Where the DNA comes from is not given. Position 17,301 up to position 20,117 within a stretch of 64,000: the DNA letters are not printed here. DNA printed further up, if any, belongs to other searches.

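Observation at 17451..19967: Release protein with catalytically degenerate C and carrier motifs and a cysteine-nucleophile thioesterase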

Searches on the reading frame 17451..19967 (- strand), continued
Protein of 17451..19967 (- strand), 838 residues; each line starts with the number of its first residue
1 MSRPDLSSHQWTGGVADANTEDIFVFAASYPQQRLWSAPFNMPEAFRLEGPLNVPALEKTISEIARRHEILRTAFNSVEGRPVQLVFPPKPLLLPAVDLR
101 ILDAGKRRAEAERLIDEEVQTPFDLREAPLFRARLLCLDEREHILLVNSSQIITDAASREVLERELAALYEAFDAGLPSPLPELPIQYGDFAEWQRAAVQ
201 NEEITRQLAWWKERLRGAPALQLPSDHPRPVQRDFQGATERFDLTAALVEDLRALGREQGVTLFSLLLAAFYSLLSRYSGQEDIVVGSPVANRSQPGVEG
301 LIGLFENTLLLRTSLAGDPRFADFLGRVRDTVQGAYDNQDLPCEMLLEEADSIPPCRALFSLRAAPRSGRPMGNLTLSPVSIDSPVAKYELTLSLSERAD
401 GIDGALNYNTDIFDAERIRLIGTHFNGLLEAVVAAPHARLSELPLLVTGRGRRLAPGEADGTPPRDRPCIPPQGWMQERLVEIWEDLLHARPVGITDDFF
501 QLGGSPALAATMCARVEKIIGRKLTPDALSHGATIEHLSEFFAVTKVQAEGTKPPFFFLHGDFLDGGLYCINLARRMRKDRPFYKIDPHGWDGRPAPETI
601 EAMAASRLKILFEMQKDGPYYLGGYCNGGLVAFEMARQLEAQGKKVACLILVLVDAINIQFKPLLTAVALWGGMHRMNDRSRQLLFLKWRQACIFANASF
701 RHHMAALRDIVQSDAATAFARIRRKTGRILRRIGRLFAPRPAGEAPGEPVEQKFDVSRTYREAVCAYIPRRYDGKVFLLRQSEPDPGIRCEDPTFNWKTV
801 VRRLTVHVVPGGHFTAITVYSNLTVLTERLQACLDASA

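Call 13: find_encoding_contigs(protein=P0003, flank=10000, max_places=3)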
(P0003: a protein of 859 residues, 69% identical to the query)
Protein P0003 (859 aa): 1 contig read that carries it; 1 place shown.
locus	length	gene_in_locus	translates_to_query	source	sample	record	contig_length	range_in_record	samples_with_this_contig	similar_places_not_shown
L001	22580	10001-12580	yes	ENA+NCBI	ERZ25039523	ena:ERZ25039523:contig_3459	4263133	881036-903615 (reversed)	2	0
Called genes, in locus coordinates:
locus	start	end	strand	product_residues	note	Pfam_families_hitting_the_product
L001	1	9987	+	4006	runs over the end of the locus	PF00501:AMP-binding, PF13193:AMP-binding_C, PF00109:ketoacyl-synt, PF02801:Ketoacyl-synt_C, PF16197:KAsynt_C_assoc, PF22336:RhiE-like_linker, PF22621:CurL-like_PKS_C, PF00698:Acyl_transf_1, +9 more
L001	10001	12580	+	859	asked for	PF00668:Condensation, PF00550:PP-binding, PF00975:Thioesterase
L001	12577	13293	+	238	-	PF22624:AASDHPPT_N, PF01648:ACPS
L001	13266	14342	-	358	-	PF13579:Glyco_trans_4_4, PF13439:Glyco_transf_4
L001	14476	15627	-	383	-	PF00072:Response_reg, PF07228:SpoIIE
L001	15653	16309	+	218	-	PF02525:Flavodoxin_2 (weak), PF03358:FMN_red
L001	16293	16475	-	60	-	PF13602:ADH_zinc_N_2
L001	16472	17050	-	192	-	PF08240:ADH_N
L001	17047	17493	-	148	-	PF02502:LacAB_rpiB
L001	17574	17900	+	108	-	PF20212:DUF6572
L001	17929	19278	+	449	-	PF00364:Biotin_lipoyl (faint), PF25917:BSH_RND, PF25919:BSH_CusB (weak), PF25997:BSH_YhbJ (faint), PF25876:HH_MFP_RND (weak), PF25954:Beta-barrel_RND_2 (weak), PF25963:Beta-barrel_AAEA (weak)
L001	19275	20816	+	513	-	PF02321:OEP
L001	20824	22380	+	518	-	PF00083:Sugar_tr (weak), PF07690:MFS_1, PF12832:MFS_1_like (faint)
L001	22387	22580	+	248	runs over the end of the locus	PF01261:AP_endonuc_2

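Call 14: find_encoding_contigs(protein=P0001, flank=2000, max_places=3)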
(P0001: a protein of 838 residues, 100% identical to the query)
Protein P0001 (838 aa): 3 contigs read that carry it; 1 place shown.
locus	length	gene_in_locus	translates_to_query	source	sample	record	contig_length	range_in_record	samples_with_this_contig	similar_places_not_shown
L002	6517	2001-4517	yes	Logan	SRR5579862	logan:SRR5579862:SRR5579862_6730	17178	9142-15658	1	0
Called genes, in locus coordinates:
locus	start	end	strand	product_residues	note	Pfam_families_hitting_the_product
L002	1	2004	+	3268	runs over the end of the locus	PF00109:ketoacyl-synt, PF02801:Ketoacyl-synt_C, PF16197:KAsynt_C_assoc, PF22336:RhiE-like_linker, PF22621:CurL-like_PKS_C, PF00698:Acyl_transf_1, PF00550:PP-binding, PF00202:Aminotran_3, +6 more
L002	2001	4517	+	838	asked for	PF00668:Condensation, PF00550:PP-binding (weak), PF00975:Thioesterase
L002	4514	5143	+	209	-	PF01648:ACPS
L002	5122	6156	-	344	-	PF13579:Glyco_trans_4_4, PF13439:Glyco_transf_4, PF00534:Glycos_transf_1 (weak)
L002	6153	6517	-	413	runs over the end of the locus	PF00072:Response_reg, PF07228:SpoIIE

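Call 15: find_related_loci(query=A1, collection=genome_contigs, flank=10000)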
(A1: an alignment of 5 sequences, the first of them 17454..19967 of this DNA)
Query A1 (838 aa) in genome_contigs; peptide patterns used: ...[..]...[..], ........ (x = any residue, [..] = any of these).
600 stretches matched a pattern (row limit reached: there are more); 578 encode a relative of the query (tblastn E <= 1e-3); the best 80 are kept; 80 distinct loci.
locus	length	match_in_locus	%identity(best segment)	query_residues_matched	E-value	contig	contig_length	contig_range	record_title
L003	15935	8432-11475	34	12-837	4e-132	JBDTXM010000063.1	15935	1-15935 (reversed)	MAG: Acidobacteriota bacterium isolate cluster4_bin.116 NODE_7733_length_15935_cov_7.570214, whole genome shotgun sequen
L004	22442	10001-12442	36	29-838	5e-131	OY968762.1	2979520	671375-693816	MAG: Candidatus Eremiobacteraeota bacterium isolate MFD01689.bin.1.72 genome assembly, chromosome: 1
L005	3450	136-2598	35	10-818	2e-134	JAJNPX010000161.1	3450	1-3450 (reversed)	MAG: Acidisarcina sp. isolate MAG_20 k141_61107, whole genome shotgun sequence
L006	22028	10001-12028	41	29-550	9e-122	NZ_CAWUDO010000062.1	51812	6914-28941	Nostoc sp. CCY 9925 isolate Nostoc CCY 9925 NODE_62_length_51812_cov_120.750237, whole genome shotgun sequence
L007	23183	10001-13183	47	18-556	9e-122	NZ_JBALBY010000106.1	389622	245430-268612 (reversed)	MAG: Nostoc sp. isolate P10160 bin 1 NODE_1_length_389622_cov_55.941362, whole genome shotgun sequence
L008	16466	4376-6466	40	29-553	1e-116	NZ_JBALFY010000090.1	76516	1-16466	MAG: Nostoc sp. isolate S62 bin 9 NODE_35_length_76516_cov_31.323170, whole genome shotgun sequence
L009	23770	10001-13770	48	29-540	8e-117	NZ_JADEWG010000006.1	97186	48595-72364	[Phormidium] sp. LEGE 05292 NODE_6_length_97186_cov_14.3073, whole genome shotgun sequence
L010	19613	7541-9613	40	29-556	2e-116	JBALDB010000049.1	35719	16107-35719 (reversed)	MAG: Nostoc sp. isolate P12642 bin 1 NODE_408_length_35719_cov_174.270436, whole genome shotgun sequence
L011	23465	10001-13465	47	15-649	2e-115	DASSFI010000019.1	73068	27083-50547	MAG TPA_asm: Pyrinomonadaceae bacterium isolate SMAG_U1001 k141_471723, whole genome shotgun sequence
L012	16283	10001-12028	40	29-550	3e-115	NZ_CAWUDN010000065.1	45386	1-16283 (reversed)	Nostoc sp. PCC 9305 isolate Nostoc CCY 9926 NODE_65_length_45386_cov_148.125279, whole genome shotgun sequence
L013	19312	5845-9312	47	29-555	6e-114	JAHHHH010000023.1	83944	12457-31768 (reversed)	MAG: Iphinoe sp. HA4291-MV1 scaffold_181_c1, whole genome shotgun sequence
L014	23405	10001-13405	35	18-658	3e-112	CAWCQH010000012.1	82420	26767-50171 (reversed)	MAG: uncultured Acidobacteriota bacterium isolate MFD04540.bin.2.56 genome assembly, contig: contig_36375, whole genome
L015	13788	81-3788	48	29-555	5e-112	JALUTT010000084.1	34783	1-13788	MAG: Anaerolineae bacterium isolate 128-326_maxbin2_scaf2bin.035 128-326_scaffold_35_c1, whole genome shotgun sequence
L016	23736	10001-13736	46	14-834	9e-112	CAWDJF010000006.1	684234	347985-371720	MAG: Terriglobia bacterium isolate MFD06714.bin.1.120 genome assembly, contig: contig_49532, whole genome shotgun sequen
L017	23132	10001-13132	46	29-556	1e-111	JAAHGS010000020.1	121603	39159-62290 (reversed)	MAG: Symploca sp. SIO2E9 2E9_NODE_20, whole genome shotgun sequence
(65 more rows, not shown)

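Call 16: list_cluster_members(proteins=[P0001, P0003, P0002])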
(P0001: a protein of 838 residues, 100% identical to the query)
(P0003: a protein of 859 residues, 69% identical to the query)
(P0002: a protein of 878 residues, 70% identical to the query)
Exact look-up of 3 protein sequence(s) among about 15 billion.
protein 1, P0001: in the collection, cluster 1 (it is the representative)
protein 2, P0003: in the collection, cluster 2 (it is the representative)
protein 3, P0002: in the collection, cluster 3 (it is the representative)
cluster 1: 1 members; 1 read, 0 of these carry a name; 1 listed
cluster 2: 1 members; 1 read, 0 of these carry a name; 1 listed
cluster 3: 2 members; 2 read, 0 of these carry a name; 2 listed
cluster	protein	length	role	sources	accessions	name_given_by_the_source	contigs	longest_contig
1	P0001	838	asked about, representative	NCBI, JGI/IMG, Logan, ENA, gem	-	-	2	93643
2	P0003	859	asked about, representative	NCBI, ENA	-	-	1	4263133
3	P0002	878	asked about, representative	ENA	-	-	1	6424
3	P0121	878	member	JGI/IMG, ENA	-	-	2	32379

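Call 24: find_encoding_contigs(protein=P0004, flank=10000, max_places=2)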
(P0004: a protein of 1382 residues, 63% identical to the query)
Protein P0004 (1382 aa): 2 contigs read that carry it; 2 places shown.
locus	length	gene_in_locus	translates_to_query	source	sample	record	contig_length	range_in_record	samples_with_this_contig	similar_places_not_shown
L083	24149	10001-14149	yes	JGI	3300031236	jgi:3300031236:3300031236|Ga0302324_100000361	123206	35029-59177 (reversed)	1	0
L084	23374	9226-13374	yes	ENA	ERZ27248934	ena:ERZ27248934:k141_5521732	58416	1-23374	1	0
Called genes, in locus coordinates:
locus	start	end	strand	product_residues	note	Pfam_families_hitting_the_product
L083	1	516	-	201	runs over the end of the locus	-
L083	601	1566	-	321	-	PF00291:PALP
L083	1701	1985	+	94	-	PF01329:Pterin_4a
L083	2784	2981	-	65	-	-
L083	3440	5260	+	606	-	PF00501:AMP-binding, PF13193:AMP-binding_C, PF00550:PP-binding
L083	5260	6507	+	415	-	PF00067:p450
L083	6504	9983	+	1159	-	PF00668:Condensation, PF00501:AMP-binding, PF13193:AMP-binding_C, PF00550:PP-binding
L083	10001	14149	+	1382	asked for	PF00668:Condensation, PF00501:AMP-binding, PF13193:AMP-binding_C, PF00550:PP-binding, PF00561:Abhydrolase_1, PF00975:Thioesterase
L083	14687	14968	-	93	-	PF00216:Bac_DNA_binding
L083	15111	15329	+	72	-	-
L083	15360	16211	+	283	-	PF14356:DUF4403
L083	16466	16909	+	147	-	PF14356:DUF4403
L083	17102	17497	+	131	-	-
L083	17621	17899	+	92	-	PF00248:Aldo_ket_red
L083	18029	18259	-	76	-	-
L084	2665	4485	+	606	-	PF00501:AMP-binding, PF13193:AMP-binding_C, PF00550:PP-binding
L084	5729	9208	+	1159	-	PF00668:Condensation, PF00501:AMP-binding, PF13193:AMP-binding_C, PF00550:PP-binding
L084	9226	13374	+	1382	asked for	PF00668:Condensation, PF00501:AMP-binding, PF13193:AMP-binding_C, PF00550:PP-binding, PF00561:Abhydrolase_1, PF00975:Thioesterase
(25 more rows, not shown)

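Call 25: find_encoding_contigs(protein=P0121, flank=10000, max_places=2)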
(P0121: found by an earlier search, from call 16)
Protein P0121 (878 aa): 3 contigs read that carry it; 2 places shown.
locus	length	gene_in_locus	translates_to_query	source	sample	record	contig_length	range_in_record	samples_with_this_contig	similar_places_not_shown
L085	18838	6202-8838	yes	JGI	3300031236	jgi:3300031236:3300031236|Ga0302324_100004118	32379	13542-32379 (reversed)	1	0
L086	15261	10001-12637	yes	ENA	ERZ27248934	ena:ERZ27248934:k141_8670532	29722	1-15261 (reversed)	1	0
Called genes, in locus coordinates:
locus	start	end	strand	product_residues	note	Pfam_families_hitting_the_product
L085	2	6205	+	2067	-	?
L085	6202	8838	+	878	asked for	PF00668:Condensation, PF00550:PP-binding, PF00975:Thioesterase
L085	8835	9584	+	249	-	PF22624:AASDHPPT_N, PF01648:ACPS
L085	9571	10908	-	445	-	PF00072:Response_reg, PF07228:SpoIIE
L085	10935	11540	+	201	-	PF02525:Flavodoxin_2 (weak), PF03358:FMN_red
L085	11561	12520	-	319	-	PF08240:ADH_N, PF00107:ADH_zinc_N, PF13602:ADH_zinc_N_2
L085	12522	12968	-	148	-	PF02502:LacAB_rpiB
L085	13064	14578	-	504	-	PF13181:TPR_8 (faint)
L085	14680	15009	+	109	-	PF20212:DUF6572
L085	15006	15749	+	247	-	PF01261:AP_endonuc_2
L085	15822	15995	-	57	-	-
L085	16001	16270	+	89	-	-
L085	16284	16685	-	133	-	PF01850:PIN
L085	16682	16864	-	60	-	-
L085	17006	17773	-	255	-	PF03167:UDG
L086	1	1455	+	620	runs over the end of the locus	PF00501:AMP-binding, PF13193:AMP-binding_C, PF00550:PP-binding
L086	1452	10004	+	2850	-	PF00109:ketoacyl-synt, PF02801:Ketoacyl-synt_C, PF16197:KAsynt_C_assoc, PF22336:RhiE-like_linker, PF22621:CurL-like_PKS_C, PF00698:Acyl_transf_1, PF00550:PP-binding, PF00296:Bac_luciferase, +5 more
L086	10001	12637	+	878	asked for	PF00668:Condensation, PF00550:PP-binding, PF00975:Thioesterase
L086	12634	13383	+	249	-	PF22624:AASDHPPT_N, PF01648:ACPS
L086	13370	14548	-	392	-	PF00072:Response_reg, PF07228:SpoIIE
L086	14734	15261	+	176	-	?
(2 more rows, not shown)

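Call 26: find_encoding_contigs(protein=P0051, flank=10000, max_places=2)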
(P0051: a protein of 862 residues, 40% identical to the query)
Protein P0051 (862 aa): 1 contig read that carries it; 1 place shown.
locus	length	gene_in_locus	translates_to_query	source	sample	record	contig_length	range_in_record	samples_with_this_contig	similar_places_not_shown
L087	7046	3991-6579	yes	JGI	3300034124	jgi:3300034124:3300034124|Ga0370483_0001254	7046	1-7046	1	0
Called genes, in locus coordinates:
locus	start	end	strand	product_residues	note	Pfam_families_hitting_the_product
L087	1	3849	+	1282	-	?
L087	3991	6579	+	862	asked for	PF00668:Condensation, PF00550:PP-binding, PF00975:Thioesterase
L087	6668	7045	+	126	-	?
